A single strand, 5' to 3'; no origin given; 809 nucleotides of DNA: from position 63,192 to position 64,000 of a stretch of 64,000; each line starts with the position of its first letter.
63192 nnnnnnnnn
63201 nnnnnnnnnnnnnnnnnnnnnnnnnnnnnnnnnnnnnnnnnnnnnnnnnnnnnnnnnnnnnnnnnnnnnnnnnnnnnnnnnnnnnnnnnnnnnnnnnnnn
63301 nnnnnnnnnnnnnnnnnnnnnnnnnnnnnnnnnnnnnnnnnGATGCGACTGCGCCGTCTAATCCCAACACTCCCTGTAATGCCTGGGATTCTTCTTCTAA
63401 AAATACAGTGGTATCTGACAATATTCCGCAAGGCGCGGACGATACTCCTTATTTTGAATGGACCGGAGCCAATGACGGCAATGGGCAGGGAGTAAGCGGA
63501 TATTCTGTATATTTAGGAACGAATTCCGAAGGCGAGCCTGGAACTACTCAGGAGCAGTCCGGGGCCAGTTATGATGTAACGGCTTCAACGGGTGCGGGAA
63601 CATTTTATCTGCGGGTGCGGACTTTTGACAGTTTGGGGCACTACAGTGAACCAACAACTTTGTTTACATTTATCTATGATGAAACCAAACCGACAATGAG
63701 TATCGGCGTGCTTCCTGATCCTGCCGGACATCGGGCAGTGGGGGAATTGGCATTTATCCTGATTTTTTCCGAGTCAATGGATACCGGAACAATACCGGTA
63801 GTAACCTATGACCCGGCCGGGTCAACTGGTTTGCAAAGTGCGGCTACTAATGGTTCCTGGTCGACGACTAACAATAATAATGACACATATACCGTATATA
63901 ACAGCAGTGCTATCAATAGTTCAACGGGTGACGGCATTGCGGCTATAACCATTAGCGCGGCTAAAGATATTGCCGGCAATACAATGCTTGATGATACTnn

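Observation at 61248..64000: Giant secreted protein with near-identical ~105-aa tandem repeats (partial)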

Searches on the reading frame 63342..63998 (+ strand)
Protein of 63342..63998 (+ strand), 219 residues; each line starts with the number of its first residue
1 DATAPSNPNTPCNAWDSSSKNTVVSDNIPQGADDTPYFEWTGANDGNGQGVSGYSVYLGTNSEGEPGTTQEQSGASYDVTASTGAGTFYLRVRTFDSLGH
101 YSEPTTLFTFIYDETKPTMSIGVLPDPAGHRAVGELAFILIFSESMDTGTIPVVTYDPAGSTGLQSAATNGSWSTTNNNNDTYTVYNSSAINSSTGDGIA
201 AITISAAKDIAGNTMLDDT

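Call 76: predict_structure(alignment_id=A5)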
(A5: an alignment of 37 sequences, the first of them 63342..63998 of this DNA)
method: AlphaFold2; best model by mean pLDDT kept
length: 219 residues; sequences in the alignment: 37
mean_pLDDT: 84.7   pTM: 0.76
mean pLDDT of the five models: 84.7, 83.7, 83.5, 82.7, 81.0
residues with pLDDT >= 90: 110; 70-90: 65; 50-70: 39; < 50: 5
segments of 3 or more residues with pLDDT < 50: 126-129
pLDDT, mean of each block of 10 residues (from residue 1): 94 96 94 94 95 98 97 97 95 97 98 89 59 70 88 74 59 69 75 58 85 84
secondary structure, 60 per line:
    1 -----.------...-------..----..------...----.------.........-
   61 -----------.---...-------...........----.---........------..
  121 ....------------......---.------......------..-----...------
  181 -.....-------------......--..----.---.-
elements in order: E13-15 E37-39 E51-59 E76-78 E86-96 E105-112 E119-124 E137-142 E153-158 E172-174 E182-186 E200-205

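Call 102: search_solved_structures(query=A5, max_evalue=1)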
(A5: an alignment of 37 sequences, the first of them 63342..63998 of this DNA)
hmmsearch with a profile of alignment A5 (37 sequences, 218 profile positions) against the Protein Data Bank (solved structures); distinct sequences matched with E-value up to 1: 1.
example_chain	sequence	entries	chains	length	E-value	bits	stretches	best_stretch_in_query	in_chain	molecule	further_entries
8wac_A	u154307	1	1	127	0.15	14.9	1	152-201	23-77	Agarase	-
